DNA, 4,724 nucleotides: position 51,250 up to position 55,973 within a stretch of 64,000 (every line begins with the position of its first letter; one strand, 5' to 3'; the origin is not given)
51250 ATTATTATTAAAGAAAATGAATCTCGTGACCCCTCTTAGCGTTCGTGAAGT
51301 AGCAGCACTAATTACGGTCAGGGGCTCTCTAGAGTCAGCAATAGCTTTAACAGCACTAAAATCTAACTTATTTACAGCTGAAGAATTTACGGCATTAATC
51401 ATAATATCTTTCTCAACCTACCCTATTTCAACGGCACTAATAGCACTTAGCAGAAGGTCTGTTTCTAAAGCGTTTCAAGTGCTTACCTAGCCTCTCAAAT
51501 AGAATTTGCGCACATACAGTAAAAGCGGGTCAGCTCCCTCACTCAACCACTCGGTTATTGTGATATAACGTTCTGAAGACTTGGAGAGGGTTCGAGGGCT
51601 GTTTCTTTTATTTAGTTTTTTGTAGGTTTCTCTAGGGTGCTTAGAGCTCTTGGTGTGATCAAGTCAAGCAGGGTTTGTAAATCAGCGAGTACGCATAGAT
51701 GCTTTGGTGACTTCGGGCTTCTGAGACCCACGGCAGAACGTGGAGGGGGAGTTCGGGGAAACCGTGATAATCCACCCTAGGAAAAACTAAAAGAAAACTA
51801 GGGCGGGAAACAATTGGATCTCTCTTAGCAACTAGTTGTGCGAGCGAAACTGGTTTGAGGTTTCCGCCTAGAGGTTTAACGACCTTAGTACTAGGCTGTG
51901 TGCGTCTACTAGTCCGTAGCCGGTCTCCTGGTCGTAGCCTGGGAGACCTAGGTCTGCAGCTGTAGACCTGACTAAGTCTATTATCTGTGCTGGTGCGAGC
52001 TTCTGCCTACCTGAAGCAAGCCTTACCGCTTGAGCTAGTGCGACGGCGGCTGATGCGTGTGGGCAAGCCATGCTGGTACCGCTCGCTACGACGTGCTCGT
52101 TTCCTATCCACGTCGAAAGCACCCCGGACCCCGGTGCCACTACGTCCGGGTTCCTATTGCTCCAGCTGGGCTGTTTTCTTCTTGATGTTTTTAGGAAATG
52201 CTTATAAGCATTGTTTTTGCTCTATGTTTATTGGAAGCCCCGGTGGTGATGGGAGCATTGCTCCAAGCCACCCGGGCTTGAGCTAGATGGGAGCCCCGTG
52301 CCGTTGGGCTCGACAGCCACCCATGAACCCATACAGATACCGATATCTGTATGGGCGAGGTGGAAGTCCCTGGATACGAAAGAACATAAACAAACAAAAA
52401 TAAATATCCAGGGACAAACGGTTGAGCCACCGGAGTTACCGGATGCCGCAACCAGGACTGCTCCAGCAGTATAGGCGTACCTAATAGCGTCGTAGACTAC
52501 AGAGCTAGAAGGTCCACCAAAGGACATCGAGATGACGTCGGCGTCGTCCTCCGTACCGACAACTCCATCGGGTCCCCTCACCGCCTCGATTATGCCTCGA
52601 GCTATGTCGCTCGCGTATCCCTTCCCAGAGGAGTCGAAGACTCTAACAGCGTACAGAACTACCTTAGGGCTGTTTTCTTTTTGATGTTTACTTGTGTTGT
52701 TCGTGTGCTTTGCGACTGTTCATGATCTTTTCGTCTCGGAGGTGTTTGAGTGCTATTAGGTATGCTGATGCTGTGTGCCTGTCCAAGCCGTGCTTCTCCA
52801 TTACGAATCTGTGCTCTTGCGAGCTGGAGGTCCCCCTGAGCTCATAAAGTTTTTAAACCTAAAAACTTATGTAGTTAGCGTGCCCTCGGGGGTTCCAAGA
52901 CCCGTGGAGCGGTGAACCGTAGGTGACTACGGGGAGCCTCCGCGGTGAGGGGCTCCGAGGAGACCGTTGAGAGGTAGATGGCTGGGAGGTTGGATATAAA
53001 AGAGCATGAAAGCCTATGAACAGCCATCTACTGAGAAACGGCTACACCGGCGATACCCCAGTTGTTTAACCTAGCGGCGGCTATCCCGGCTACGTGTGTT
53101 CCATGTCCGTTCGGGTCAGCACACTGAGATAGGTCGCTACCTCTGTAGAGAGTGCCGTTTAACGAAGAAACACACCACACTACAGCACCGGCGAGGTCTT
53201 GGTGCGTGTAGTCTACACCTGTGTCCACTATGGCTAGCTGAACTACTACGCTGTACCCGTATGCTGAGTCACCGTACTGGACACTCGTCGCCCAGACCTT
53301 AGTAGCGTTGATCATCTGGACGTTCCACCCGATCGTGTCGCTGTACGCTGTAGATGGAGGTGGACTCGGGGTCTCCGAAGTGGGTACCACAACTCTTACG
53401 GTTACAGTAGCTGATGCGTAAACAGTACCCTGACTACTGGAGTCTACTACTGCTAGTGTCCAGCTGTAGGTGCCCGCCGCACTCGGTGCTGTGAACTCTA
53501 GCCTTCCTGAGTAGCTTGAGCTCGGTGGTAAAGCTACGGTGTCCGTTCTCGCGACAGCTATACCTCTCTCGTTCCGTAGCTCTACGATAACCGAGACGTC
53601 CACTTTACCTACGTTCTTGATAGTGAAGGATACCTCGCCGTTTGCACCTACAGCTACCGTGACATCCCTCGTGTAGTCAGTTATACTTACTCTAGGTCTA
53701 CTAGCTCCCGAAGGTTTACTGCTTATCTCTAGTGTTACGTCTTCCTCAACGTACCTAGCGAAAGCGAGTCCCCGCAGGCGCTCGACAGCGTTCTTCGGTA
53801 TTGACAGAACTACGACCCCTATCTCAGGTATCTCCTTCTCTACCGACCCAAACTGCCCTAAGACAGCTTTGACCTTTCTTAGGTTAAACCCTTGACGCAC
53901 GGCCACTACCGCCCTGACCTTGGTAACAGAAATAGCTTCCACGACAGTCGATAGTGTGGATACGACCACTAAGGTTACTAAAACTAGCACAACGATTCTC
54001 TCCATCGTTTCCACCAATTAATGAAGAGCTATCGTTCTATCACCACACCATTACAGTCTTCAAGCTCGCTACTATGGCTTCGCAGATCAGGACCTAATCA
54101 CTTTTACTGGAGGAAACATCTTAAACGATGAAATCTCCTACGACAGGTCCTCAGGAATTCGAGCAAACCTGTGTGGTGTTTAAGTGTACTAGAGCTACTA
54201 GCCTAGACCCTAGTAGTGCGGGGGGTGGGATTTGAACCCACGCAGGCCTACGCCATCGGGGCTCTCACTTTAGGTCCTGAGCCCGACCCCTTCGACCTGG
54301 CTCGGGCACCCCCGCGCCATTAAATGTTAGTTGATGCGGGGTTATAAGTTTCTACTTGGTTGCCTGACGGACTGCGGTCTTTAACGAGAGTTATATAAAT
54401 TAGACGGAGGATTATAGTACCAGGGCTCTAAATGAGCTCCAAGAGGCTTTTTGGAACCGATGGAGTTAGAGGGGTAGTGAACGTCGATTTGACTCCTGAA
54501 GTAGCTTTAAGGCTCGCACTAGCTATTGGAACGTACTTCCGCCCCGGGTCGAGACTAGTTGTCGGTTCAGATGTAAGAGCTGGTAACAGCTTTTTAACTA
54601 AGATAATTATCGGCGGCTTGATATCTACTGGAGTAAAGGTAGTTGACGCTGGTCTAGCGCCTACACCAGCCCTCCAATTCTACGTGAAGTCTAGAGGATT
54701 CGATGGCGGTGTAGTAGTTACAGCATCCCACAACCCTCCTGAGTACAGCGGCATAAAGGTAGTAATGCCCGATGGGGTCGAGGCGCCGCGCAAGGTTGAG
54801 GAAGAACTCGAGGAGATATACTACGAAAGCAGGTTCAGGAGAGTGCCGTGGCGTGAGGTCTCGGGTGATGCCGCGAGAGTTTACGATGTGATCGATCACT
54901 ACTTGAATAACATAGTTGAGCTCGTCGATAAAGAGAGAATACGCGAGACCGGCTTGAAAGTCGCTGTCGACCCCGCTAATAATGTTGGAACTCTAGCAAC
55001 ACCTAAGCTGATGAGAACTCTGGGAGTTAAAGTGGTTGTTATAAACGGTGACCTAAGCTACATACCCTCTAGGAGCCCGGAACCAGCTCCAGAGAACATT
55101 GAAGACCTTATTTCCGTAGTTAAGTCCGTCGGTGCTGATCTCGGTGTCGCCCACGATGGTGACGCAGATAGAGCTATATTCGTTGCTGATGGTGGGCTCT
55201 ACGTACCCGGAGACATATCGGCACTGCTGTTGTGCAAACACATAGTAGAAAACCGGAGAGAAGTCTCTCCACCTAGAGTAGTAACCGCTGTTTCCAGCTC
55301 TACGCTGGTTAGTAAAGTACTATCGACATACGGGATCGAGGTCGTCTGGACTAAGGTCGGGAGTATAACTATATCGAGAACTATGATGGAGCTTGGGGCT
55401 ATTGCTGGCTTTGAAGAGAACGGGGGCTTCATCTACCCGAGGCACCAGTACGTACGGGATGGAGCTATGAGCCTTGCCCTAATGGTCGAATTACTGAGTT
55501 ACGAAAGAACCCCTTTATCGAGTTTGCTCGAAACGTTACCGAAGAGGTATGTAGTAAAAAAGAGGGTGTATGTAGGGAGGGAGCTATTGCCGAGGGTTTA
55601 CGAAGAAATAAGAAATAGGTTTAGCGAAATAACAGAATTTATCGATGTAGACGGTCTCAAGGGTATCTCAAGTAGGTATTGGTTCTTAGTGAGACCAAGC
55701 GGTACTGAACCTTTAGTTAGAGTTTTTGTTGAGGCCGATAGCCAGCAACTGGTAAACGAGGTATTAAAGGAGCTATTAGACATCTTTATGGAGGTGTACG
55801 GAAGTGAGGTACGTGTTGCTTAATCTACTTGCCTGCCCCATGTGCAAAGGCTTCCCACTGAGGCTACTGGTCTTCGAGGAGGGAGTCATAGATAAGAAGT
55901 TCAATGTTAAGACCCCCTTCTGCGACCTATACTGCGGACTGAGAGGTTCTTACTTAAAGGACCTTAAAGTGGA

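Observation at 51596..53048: Subtilase gene fragmented by a local family of co-oriented, ORF-less, hairpin-rich blocks sharing one terminal motif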

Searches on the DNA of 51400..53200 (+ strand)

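Call 33: search_rna_families(source=window, start=51400, end=53200, threshold=evalue, max_evalue=5)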
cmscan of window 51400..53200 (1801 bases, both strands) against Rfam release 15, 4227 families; matches with E-value up to 5: 1.
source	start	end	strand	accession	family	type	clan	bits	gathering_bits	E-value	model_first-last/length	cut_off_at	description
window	53022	53082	-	RF02939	COG2908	Cis-reg;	-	14.8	58.7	2.1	1-45/45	no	COG2908 RNA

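Call 51: build_rna_model(alignment_id=A3)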
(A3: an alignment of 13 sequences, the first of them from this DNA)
Model R1 built from alignment A3 (13 sequences, 197 columns); structure: RNAalifold consensus.
model positions 190; base pairs 46; branch points 3; effective number of sequences 1.25; information 0.59 bits per position. Calibrated on 0.2 Mb of random sequence (short: E-values are rough).
structure used (alignment columns):
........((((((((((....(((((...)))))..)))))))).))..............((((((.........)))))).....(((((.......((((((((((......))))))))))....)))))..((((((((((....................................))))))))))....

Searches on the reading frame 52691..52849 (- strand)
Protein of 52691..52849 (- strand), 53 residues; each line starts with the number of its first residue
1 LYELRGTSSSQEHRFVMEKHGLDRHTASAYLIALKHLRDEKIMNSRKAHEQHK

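Call 72: find_homologous_proteins(query=window:52691-52849:-, max_evalue=0.001)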
Query window:52691-52849:- (53 aa): 19 proteins with E <= 0.001 among 19 candidates.
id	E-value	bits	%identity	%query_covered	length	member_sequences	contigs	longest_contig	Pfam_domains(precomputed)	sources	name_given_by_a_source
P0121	2.3e-14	69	85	77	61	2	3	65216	-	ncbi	ncbi:MAG: hypothetical protein QXZ56_05535 [Sulfolobales archaeon]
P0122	9.6e-14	67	83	77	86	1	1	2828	-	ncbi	ncbi:MAG: hypothetical protein QW267_07165 [Sulfolobales archaeon]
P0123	1.3e-13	67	83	77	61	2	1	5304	-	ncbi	ncbi:MAG: hypothetical protein QXW61_06265, partial [Sulfolobales archaeon]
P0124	5.2e-13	65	80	77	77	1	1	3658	-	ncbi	ncbi:MAG: hypothetical protein QXG04_06865, partial [Sulfolobales archaeon]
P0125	4.0e-12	62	87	72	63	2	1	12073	-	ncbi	ncbi:MAG: hypothetical protein QXY36_00825, partial [Sulfolobales archaeon]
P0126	2.9e-11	60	89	70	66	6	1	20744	-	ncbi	ncbi:MAG: hypothetical protein QXT01_03520, partial [Sulfolobales archaeon]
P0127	3.9e-9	53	93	55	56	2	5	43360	-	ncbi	ncbi:MAG: hypothetical protein QW399_05610 [Sulfolobales archaeon]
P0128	3.4e-8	50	61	94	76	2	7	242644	-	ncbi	ncbi:MAG: hypothetical protein QXV30_05105 [Desulfurococcaceae archaeon]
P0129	5.4e-8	50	86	55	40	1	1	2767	-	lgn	-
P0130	1.0e-7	49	90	55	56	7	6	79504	-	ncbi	ncbi:MAG: hypothetical protein QXZ56_04885 [Sulfolobales archaeon]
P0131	2.1e-7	48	90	55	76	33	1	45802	-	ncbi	ncbi:MAG: hypothetical protein QXN88_01685 [Sulfolobales archaeon]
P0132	4.1e-7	47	76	62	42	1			-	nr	nr:transposase [Caldivirga sp.]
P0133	5.5e-7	47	86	55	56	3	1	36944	-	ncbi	ncbi:MAG: hypothetical protein QXH57_01975 [Sulfolobales archaeon]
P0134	9.5e-7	46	61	75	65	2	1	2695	-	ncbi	ncbi:MAG: hypothetical protein DRJ38_10670, partial [Thermoprotei archaeon]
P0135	7.3e-6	43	64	68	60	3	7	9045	-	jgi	jgi:transposase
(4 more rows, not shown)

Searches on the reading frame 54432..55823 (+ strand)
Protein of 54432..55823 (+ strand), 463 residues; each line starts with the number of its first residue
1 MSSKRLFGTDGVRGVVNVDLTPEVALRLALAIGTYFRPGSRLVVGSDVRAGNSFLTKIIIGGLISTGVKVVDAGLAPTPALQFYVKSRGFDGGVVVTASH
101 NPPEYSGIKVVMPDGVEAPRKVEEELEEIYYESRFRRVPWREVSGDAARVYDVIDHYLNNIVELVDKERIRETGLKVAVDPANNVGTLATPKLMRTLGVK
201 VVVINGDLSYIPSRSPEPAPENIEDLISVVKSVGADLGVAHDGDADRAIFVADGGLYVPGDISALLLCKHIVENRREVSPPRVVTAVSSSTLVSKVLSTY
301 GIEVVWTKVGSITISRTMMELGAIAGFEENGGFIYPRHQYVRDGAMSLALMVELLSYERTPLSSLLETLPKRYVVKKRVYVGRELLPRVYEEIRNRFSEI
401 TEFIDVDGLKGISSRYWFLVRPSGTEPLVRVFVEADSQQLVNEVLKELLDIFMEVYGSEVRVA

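Call 9: find_encoding_contigs(protein=window:54432-55823:+, flank=10000, max_places=6)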
Protein window:54432-55823:+ (463 aa): 7 contigs read that carry it; 5 places shown.
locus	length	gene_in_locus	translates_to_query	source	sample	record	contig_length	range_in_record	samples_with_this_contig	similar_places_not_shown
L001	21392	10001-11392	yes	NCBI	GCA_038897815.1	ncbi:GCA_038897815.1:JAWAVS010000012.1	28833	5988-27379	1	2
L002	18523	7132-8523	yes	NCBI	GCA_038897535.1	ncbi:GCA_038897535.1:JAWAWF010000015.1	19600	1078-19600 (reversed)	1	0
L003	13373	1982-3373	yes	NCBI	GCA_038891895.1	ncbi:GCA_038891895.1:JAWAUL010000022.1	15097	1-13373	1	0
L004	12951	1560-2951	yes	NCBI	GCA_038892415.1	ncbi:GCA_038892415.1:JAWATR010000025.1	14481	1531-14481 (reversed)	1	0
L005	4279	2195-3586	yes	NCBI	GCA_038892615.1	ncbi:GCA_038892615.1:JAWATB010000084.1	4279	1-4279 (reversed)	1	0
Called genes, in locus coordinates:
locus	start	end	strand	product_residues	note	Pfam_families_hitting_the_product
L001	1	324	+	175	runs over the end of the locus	-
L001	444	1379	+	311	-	PF08902:DUF1848 (faint), PF04055:Radical_SAM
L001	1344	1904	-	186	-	PF27217:AF_0155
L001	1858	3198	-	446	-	PF01964:ThiC_Rad_SAM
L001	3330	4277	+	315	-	-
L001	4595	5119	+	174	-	PF09183:DUF1947 (weak), PF01472:PUA, PF26292:PUA_elF2D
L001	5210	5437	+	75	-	PF01423:LSM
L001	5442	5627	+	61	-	PF01907:Ribosomal_L37e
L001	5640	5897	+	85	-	PF02680:DUF211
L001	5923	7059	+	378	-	-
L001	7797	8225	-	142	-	PF00082:Peptidase_S8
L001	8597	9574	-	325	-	PF00082:Peptidase_S8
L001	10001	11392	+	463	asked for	PF02878:PGM_PMM_I, PF02879:PGM_PMM_II, PF02880:PGM_PMM_III, PF00408:PGM_PMM_IV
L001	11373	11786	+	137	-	PF03966:Trm112p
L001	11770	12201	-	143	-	-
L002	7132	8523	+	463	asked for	PF02878:PGM_PMM_I, PF02879:PGM_PMM_II, PF02880:PGM_PMM_III, PF00408:PGM_PMM_IV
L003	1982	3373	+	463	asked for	PF02878:PGM_PMM_I, PF02879:PGM_PMM_II, PF02880:PGM_PMM_III, PF00408:PGM_PMM_IV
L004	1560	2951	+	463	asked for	PF02878:PGM_PMM_I, PF02879:PGM_PMM_II, PF02880:PGM_PMM_III, PF00408:PGM_PMM_IV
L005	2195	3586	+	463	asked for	PF02878:PGM_PMM_I, PF02879:PGM_PMM_II, PF02880:PGM_PMM_III, PF00408:PGM_PMM_IV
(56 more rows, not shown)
